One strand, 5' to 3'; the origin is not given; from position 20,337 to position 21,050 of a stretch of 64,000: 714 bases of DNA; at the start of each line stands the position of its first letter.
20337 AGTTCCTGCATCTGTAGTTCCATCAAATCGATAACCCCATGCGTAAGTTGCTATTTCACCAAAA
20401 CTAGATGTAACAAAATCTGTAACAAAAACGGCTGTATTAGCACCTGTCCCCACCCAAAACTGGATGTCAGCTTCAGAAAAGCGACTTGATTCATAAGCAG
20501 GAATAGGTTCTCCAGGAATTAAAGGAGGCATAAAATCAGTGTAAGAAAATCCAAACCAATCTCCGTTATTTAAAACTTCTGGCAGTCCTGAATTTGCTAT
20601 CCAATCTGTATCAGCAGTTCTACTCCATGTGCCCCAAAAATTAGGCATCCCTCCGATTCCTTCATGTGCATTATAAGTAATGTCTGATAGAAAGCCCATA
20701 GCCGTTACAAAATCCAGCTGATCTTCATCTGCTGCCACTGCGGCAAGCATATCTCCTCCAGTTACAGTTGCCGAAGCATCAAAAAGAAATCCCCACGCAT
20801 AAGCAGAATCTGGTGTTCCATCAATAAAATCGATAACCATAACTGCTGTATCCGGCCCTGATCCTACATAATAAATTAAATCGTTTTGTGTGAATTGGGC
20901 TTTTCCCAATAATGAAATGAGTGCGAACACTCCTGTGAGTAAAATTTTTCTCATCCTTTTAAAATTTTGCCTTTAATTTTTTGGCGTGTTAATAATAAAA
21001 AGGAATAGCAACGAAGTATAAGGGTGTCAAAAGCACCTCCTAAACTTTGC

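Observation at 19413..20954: Triple tandem ~115-aa repeat protein as a candidate new multivalent corrinoid-binding module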

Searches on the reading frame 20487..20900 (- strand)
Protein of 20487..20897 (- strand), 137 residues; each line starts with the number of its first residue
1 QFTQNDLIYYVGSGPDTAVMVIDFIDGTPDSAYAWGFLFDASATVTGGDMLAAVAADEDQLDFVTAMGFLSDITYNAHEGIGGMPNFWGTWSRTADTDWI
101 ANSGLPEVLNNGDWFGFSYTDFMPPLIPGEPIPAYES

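Call 6: search_protein_families(library=pfam, proteins=[window:20487-20897:-], max_evalue=10)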
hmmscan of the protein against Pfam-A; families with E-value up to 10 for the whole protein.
seq(137 aa): 0 families

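Call 7: search_solved_structures(query=A1, max_evalue=10, show_alignments=2)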
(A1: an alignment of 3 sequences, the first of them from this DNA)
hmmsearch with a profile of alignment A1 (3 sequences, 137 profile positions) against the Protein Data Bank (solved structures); distinct sequences matched with E-value up to 10: 2.
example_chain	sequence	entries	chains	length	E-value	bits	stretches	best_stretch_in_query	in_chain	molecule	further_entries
2x46_A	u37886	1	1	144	0.54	13.6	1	14-95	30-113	ALLERGEN ARG R 1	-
2x45_A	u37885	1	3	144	0.57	13.6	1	14-95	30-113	ALLERGEN ARG R 1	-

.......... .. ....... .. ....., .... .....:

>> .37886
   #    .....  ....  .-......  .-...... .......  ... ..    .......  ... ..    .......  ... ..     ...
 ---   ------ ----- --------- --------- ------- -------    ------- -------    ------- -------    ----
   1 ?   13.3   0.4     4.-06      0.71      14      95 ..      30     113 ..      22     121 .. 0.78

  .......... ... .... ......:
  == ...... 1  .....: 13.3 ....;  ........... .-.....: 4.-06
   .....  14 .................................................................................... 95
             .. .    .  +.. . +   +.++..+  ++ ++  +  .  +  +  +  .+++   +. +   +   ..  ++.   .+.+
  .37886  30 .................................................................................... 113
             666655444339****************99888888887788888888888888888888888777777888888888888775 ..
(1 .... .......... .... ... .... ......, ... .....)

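Call 9: find_homologous_proteins(query=A1, max_evalue=0.001)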
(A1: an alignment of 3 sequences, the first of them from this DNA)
Query A1 (3 sequences) (137 aa, profile of the alignment): 12 proteins with E <= 0.001 among 603 candidates.
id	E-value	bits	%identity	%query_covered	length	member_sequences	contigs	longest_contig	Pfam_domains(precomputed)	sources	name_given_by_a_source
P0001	4.0e-50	187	53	99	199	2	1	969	-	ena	-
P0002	3.1e-46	175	64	75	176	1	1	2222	-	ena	-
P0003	8.0e-44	167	51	98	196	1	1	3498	-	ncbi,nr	ncbi:MAG: hypothetical protein JKY42_08585, partial [Flavobacteriales bacterium]|nr:hypothetical pro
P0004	1.5e-41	160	51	98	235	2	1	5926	PF18962.8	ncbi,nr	ncbi:MAG: T9SS type A sorting domain-containing protein [Flavobacteriales bacterium]|nr:T9SS type A 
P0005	1.1e-40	157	51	98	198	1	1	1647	-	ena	-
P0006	1.7e-38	150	52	97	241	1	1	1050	PF18962.8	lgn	-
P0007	7.3e-36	141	48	78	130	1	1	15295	-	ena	-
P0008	8.8e-33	131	40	91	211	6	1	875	-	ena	-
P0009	1.3e-32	131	41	96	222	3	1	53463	PF18962.8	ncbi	ncbi:MAG: T9SS type A sorting domain-containing protein [Bacteroidales bacterium]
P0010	6.4e-31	125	62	72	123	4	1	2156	-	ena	-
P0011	1.3e-27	114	47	74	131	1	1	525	-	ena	-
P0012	2.7e-12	65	42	38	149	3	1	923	PF18962.8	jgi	jgi:hypothetical protein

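Call 12: find_encoding_contigs(protein=P0009, flank=10000, max_places=3)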
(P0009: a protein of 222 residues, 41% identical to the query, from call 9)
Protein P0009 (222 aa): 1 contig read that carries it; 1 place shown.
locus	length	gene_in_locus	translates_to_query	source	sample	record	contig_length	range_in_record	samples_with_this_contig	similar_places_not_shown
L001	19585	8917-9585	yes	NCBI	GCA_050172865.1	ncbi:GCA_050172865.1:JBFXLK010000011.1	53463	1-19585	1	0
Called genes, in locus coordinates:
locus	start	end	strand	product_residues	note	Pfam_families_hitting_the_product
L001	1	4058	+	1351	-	PF00801:PKD (weak), PF18911:PKD_4 (weak), PF19408:PKD_6, PF18962:Por_Secre_tail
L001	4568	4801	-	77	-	-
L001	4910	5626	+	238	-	PF02308:MgtC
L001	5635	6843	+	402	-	PF03315:SDH_beta, PF03313:SDH_alpha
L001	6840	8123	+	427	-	PF25174:Beta-prop_THOC3 (faint), PF00400:WD40 (faint)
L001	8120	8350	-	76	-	-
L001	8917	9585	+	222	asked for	PF18962:Por_Secre_tail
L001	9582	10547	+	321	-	PF18962:Por_Secre_tail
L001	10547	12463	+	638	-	PF00593:TonB_dep_Rec_b-barrel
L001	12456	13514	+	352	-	PF16819:DUF5074 (faint)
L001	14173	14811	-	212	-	PF00730:HhH-GPD, PF00633:HHH (weak), PF10576:EndIII_4Fe-2S (faint)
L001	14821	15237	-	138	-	PF02082:Rrf2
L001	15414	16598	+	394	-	PF01053:Cys_Met_Meta_PP, PF06838:Met_gamma_lyase (weak), PF00155:Aminotran_1_2 (weak), PF00266:Aminotran_5 (weak)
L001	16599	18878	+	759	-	PF01734:Patatin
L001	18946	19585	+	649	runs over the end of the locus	PF03993:DUF349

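Call 13: find_encoding_contigs(protein=P0007, flank=10000, max_places=3)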
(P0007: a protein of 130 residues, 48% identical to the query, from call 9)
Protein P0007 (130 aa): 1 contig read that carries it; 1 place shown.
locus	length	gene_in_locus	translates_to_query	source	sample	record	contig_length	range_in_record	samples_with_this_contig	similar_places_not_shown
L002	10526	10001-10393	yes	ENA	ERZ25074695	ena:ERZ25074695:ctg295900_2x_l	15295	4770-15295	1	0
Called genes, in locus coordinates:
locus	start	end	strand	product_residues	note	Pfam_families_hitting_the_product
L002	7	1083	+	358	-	PF18962:Por_Secre_tail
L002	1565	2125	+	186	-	-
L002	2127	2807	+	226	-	PF02390:Methyltransf_4, PF13649:Methyltransf_25 (weak)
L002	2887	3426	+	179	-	-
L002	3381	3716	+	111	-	PF01035:DNA_binding_1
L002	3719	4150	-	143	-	-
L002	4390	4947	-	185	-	-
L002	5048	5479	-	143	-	-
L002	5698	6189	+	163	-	-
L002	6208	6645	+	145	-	-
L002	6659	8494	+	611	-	PF07719:TPR_2 (faint), PF13181:TPR_8 (faint), PF13424:TPR_12 (weak), PF07730:HisKA_3, PF02518:HATPase_c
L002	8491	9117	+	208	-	PF00072:Response_reg, PF00196:GerE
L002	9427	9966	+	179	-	-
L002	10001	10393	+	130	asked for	-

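Call 14: find_encoding_contigs(protein=P0004, flank=10000, max_places=3)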
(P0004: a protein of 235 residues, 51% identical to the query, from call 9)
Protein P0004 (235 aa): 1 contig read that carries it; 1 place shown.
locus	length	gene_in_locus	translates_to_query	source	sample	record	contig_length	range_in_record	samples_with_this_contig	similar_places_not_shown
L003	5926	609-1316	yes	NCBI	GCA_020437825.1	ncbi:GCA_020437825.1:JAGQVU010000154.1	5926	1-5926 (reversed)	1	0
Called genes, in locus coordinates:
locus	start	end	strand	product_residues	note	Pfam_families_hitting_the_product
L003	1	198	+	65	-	?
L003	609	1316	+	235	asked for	PF18962:Por_Secre_tail (weak)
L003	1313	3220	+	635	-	PF07715:Plug, PF00593:TonB_dep_Rec_b-barrel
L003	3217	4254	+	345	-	PF16819:DUF5074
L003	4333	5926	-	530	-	PF00593:TonB_dep_Rec_b-barrel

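Call 15: find_encoding_contigs(protein=P0003, flank=10000, max_places=3)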
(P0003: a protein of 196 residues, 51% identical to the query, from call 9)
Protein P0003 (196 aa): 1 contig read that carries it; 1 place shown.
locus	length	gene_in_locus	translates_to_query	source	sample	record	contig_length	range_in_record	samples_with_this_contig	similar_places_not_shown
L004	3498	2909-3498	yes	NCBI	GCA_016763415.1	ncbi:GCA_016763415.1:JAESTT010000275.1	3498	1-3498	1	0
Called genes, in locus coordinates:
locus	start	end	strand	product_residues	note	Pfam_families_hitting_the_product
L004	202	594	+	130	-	PF12762:DDE_Tnp_IS1595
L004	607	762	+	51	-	PF12762:DDE_Tnp_IS1595 (weak)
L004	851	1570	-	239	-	PF01553:Acyltransferase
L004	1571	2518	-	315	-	PF00487:FA_desaturase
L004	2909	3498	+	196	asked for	?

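Call 30: find_homologous_proteins(query=A2, max_evalue=10)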
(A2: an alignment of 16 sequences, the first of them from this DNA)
Query A2 (16 sequences) (138 aa, profile of the alignment): 62 proteins with E <= 10 among 1286 candidates.
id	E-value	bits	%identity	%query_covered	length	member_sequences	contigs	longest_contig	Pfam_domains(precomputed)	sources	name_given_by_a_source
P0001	2.1e-68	247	53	98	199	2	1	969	-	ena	-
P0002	2.5e-58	214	64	75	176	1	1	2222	-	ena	-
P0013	4.5e-56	207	53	98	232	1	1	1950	-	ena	-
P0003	4.8e-56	207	51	98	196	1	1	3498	-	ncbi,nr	ncbi:MAG: hypothetical protein JKY42_08585, partial [Flavobacteriales bacterium]|nr:hypothetical pro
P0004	1.6e-55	205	51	98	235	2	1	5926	PF18962.8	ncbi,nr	ncbi:MAG: T9SS type A sorting domain-containing protein [Flavobacteriales bacterium]|nr:T9SS type A 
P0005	1.0e-53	199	52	98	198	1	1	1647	-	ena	-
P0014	3.9e-53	197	47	98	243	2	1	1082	PF18962.8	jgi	-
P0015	2.5e-52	195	43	99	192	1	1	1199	-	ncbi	ncbi:MAG: hypothetical protein ACPGVV_13135, partial [Croceimicrobium sp.]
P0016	2.6e-52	194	51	97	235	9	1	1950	PF18962.8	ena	-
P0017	3.6e-52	194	51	97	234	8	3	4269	PF18962.8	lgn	-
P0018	1.8e-51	192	53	98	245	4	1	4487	PF18962.8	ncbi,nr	ncbi:MAG TPA: T9SS type A sorting domain-containing protein, partial [Flavobacteriales bacterium]|nr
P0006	1.9e-51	192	52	96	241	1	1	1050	PF18962.8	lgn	-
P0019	7.3e-51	190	50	98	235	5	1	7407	PF18962.8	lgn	-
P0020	1.3e-50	189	49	99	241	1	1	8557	PF18962.8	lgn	-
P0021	1.7e-50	189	54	98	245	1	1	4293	PF18962.8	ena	-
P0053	1.6e-18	85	37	93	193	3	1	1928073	-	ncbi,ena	-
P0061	8.6e-6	44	28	43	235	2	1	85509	-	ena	-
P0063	8.7e-3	34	31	74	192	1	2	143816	-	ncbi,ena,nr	ncbi:MAG: PEP-CTERM sorting domain-containing protein [Phycisphaerales bacterium]|nr:PEP-CTERM sorti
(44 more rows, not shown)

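Call 37: search_protein_representatives(alignment_id=A2)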
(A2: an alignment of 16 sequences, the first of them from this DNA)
Query: 16 sequences, 136 profile positions. Proteins with E-value up to 0.001 (for the whole library): 1136; up to 1e-10: 383; up to 1e-30: 146. The best 150 are listed.
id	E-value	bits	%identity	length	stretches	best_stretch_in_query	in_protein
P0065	1.9e-154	523.6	-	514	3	2-135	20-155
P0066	2.0e-146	497.6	-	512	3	1-135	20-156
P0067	5.5e-145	492.9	-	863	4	2-124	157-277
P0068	4.0e-127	435.1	-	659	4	2-135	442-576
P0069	3.9e-125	428.7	-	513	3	3-135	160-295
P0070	3.5e-112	386.7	-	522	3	4-134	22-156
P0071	7.9e-109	375.9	-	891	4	2-127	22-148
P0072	3.4e-106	367.3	-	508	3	4-133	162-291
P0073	8.9e-103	356.3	-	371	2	2-133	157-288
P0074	3.3e-101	351.2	-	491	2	2-134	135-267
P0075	6.4e-99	343.8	-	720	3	3-134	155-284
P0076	3.3e-95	331.8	-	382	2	3-134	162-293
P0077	5.4e-93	324.6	-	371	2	1-134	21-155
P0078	1.6e-92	323.0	-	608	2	1-135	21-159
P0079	1.1e-91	320.4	-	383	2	1-135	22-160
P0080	3.0e-89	312.5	-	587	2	2-134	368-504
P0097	1.4e-64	232.6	-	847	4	3-76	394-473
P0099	6.0e-63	227.3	-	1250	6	3-119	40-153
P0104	3.5e-60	218.3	-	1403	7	2-64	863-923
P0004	5.0e-56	204.9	-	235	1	1-135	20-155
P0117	7.1e-52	191.4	-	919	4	5-77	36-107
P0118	1.3e-50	187.4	-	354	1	2-135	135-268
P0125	3.9e-48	179.3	-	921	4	6-88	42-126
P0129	3.7e-47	176.1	-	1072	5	2-95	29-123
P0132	8.7e-46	171.7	-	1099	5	2-115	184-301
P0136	2.0e-44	167.3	-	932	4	3-113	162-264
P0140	1.4e-42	161.3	-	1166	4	3-117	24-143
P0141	1.6e-42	161.1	-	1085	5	2-77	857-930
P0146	7.7e-42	159.0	-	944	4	3-113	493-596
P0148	2.2e-41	157.5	-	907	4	4-112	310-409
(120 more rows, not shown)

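Call 38: search_protein_families(library=pfam, proteins=[P0065, P0067, P0068, P0071, P0074, P0078, P0080, P0099, P0104, P0118], max_evalue=0.01)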
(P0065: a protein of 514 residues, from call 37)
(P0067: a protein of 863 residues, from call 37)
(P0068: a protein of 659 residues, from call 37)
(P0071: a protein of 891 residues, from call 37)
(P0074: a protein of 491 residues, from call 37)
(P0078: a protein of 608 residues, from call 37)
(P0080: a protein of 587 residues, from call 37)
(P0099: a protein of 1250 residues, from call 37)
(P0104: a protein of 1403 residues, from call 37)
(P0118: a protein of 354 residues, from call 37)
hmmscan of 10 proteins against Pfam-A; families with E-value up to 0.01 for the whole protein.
P0065 (514 aa): 1 family
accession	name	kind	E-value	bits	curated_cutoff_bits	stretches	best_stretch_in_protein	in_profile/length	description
PF18962.6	Por_Secre_tail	-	4e-13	49.9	27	1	445-513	1-75/75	Secretion system C-terminal sorting domain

P0067 (863 aa): 2 families
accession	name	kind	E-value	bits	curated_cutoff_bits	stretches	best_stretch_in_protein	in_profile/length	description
PF18962.6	Por_Secre_tail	-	1.1e-06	29.3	27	1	793-862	1-75/75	Secretion system C-terminal sorting domain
PF17171.9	GST_C_6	-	1.4e-06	28.4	28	0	321-348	27-56/64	Glutathione S-transferase, C-terminal domain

P0068 (659 aa): 0 families

P0071 (891 aa): 1 family
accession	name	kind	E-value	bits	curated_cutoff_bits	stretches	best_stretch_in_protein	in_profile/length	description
PF18962.6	Por_Secre_tail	-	1.3e-08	35.5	27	1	824-889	1-74/75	Secretion system C-terminal sorting domain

P0074 (491 aa): 1 family
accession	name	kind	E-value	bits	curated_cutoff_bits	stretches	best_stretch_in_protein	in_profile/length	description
PF18962.6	Por_Secre_tail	-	9e-14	52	27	1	420-488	1-73/75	Secretion system C-terminal sorting domain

P0078 (608 aa): 1 family
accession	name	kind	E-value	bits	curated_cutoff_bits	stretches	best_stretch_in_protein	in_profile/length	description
PF18962.6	Por_Secre_tail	-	8.3e-12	45.7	27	1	540-606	2-75/75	Secretion system C-terminal sorting domain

P0080 (587 aa): 1 family
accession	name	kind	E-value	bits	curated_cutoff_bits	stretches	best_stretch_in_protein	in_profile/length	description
PF18962.6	Por_Secre_tail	-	1e-14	55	27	1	519-585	1-74/75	Secretion system C-terminal sorting domain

P0099 (1250 aa): 2 families
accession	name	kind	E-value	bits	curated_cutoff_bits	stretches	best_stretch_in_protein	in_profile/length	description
PF18962.6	Por_Secre_tail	-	9.3e-10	39.1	27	1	1183-1247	1-74/75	Secretion system C-terminal sorting domain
PF14478.12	DUF4430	-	4.6e-09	37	23.8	0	376-436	13-68/72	Domain of unknown function (DUF4430)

P0104 (1403 aa): 3 families
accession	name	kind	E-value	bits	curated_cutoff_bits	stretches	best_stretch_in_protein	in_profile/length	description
PF18962.6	Por_Secre_tail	-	9.5e-12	45.5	27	1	1332-1395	1-65/75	Secretion system C-terminal sorting domain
PF14478.12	DUF4430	-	2.2e-08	34.9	23.8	1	1248-1279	37-68/72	Domain of unknown function (DUF4430)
PF00886.24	Ribosomal_S16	-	0.00052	20.3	27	0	844-876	31-58/62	Ribosomal protein S16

P0118 (354 aa): 3 families
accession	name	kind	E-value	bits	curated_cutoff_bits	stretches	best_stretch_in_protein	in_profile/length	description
PF18962.6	Por_Secre_tail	-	9.7e-13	48.7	27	1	283-351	1-73/75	Secretion system C-terminal sorting domain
PF07610.17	DUF1573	-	4.5e-06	27.1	26.1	1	31-127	2-94/98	Protein of unknown function (DUF1573)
PF22544.2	HYDIN_VesB_CFA65-like_Ig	-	3.2e-05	24.5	25.5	1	30-128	3-98/100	HYDIN/CFA65/VesB-like, Ig-like domain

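Call 46: predict_structure(alignment_id=A3)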
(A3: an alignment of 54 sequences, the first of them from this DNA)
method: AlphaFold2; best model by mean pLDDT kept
length: 138 residues; sequences in the alignment: 54
mean_pLDDT: 94.7   pTM: 0.90
mean pLDDT of the five models: 94.7, 94.5, 94.2, 93.4, 93.3
residues with pLDDT >= 90: 125; 70-90: 10; 50-70: 3; < 50: 0
segments of 3 or more residues with pLDDT < 50: none
pLDDT, mean of each block of 10 residues (from residue 1): 89 97 96 97 97 97 94 96 94 95 97 98 94 84
secondary structure, 60 per line:
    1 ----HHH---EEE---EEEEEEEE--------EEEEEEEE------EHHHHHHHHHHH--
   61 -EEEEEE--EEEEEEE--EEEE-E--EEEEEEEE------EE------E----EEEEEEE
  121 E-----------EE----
elements in order: E11-13 E17-24 E33-40 H48-58 E62-67 E70-76 E79-82 E87-94 E114-121

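Call 48: find_related_loci(query=A5, collection=genome_contigs, flank=6000)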
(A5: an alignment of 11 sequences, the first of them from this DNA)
Query A5 (138 aa) in genome_contigs; peptide patterns used: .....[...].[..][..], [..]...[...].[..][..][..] (x = any residue, [..] = any of these).
126 stretches matched a pattern; 99 encode a relative of the query (tblastn E <= 1e-3); the best 80 are kept; 79 distinct loci.
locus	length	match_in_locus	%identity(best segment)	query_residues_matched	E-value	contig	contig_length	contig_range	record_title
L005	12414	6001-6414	71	1-138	6e-64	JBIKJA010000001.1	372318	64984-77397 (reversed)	MAG: Crocinitomix sp. isolate ME2014-06-18_3300034117_group5_bin162 Rohwer_bin672_scaffold_1_c1, whole genome shotgun se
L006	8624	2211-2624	71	1-138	3e-62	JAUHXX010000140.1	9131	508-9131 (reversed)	MAG: Bacteroidia bacterium isolate 3_bin.27 NODE_8954_length_9131_cov_0.916037, whole genome shotgun sequence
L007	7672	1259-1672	67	1-138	2e-61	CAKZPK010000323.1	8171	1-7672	MAG TPA_asm: uncultured Crocinitomix sp. isolate ERR2094173_bin.34_CONCOCT_v1.1_MAG genome assembly, contig: ERZ650163.4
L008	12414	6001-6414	67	1-138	7e-61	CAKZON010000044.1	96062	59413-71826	MAG TPA_asm: uncultured Crocinitomix sp. isolate ERR2094174_bin.17_CONCOCT_v1.1_MAG genome assembly, contig: ERZ650158.1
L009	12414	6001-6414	68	1-138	1e-59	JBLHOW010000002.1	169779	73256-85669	MAG: Crocinitomix sp. isolate 3300055726_129 Ga0535650_0000037, whole genome shotgun sequence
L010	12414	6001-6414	66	1-138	2e-58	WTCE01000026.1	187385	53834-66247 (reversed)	MAG: Crocinitomix sp. isolate GLR79 c_000000097835, whole genome shotgun sequence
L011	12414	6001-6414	67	1-138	3e-58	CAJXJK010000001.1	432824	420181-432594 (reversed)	MAG TPA_asm: uncultured Flavobacteriales bacterium isolate SRR3646399_bin.2_MetaBAT_v2.12.1_MAG genome assembly, contig:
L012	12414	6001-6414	64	1-138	9e-58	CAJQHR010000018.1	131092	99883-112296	MAG: uncultured Crocinitomix sp. isolate 0.2_20180405_Bin_118_1 genome assembly, contig: c_000000000036, whole genome sh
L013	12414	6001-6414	62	1-138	8e-56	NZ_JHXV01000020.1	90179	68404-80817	Crocinitomix catalasitica ATCC 23190 T367DRAFT_scaffold00017.17_C, whole genome shotgun sequence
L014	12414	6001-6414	63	1-138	3e-55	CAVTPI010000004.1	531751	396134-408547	MAG: Crocinitomicaceae bacterium isolate MFD03250.bin.3.55 genome assembly, contig: contig_21174, whole genome shotgun s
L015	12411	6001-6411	63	1-138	1e-52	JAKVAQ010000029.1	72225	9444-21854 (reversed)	MAG: Crocinitomicaceae bacterium isolate ALOHA_ZT_6 ZT-Crocinitomicaceae-1_29, whole genome shotgun sequence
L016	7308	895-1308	57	1-138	1e-51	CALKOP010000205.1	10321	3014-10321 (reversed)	MAG: uncultured Flavobacteriales bacterium isolate S3_Bin_METABAT__206_1 genome assembly, contig: c_000001594770, whole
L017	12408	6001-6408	59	1-138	2e-47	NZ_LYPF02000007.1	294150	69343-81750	Crocinitomix algicola strain 0182 contig7, whole genome shotgun sequence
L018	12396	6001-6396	53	1-135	1e-40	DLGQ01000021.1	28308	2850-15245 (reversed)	MAG TPA_asm: Flavobacteriales bacterium UBA7690 UBA7690_contig_18290, whole genome shotgun sequence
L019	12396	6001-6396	54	2-135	6e-40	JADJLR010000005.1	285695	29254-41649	MAG: Flavobacteriales bacterium isolate EsbW_18-Q3-R4-48_BAT3C.247 tig00006713-10-2853970, whole genome shotgun sequence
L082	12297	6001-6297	34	6-114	5e-12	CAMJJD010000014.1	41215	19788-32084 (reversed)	MAG: uncultured Bacteroidales bacterium isolate SRR12081293_bin.101_metaWRAP_v1.3_MAG genome assembly, contig: ERZ122897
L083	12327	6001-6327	33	1-115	6e-12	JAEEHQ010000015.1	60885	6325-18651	MAG: Bacteroidales bacterium isolate Tb.RUG.126 k141_774287_flag=0_multi=75.9882_len=60885, whole genome shotgun sequenc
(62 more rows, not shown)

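Call 50: fold_search(model_id=the predicted structure, library=pdb)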
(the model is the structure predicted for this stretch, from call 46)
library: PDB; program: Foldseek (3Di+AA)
matches with E <= 10: 197; with E <= 0.001: 0
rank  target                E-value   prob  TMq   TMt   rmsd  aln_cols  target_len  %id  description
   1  7qbg_A                2.6e-03  1.00  0.51  0.21   4.2       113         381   10  TC:CD320 in complex with nanobody TC-Nb4 (released 2022-03-16)
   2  8ixu                  3.1e-03  1.00  0.53  0.21   4.5       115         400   10  Rat Transcobalamin in Complex with Cobalamin (released 2024-05-22)
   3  8ixt                  3.3e-03  1.00  0.53  0.21   4.4       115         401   10  Rat Transcobalamin in Complex with Glutathionylcobalamin (released 2024-05-22)
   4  4zrp_A                3.3e-03  1.00  0.52  0.21   4.5       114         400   10  TC:CD320 (released 2016-07-20)
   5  4zrp_B                3.7e-03  1.00  0.52  0.21   5.3       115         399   10  TC:CD320 (released 2016-07-20)
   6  7qbg_C                3.9e-03  1.00  0.52  0.21   4.7       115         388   10  TC:CD320 in complex with nanobody TC-Nb4 (released 2022-03-16)
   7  2v3n                  4.3e-03  1.00  0.53  0.21   4.1       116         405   11  Crystallographic analysis of upper axial ligand substitutions in cobalamin bound to transcobalamin (released 2007-10-30)
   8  7qbe_A                4.9e-03  1.00  0.51  0.21   4.8       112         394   10  TC:CD320 in complex with nanobody TC-Nb11 (released 2022-03-16)
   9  5np4                  5.1e-03  1.00  0.54  0.68   3.4       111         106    9  Beta domain of human transcobalamin bound to cyanocobalamin (released 2017-09-27)
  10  7qbf_A                6.8e-03  1.00  0.54  0.20   3.5       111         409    9  TC:CD320 in complex with nanobody TC-Nb34 (released 2022-03-16)
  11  5no0                  7.6e-03  1.00  0.54  0.68   3.5       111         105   10  Beta domain of human transcobalamin in apo form (released 2017-09-27)
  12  3u7z_B                9.0e-03  1.00  0.47  0.63   4.0       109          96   16  Crystal structure of a putative metal binding protein RUMGNA_00854 (ZP_02040092.1) from Ruminococcus gnavus ATCC 29149 (released 2011-11-02)
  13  7qbe_C                1.0e-02  1.00  0.50  0.20   4.9       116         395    9  TC:CD320 in complex with nanobody TC-Nb11 (released 2022-03-16)
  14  2bb6_A                1.2e-02  1.00  0.55  0.20   3.8       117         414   13  Structure of Cobalamin-complexed Bovine Transcobalamin in Monoclinic Crystal Form (released 2006-04-04)
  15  2bb5_A                1.3e-02  1.00  0.51  0.20   3.8       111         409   10  Structure of Human Transcobalamin in complex with Cobalamin (released 2006-04-04)
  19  3u7z_A                2.5e-02  0.99  0.45  0.59   5.5       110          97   16  Crystal structure of a putative metal binding protein RUMGNA_00854 (ZP_02040092.1) from Ruminococcus gnavus ATCC 29149 (released 2011-11-02)
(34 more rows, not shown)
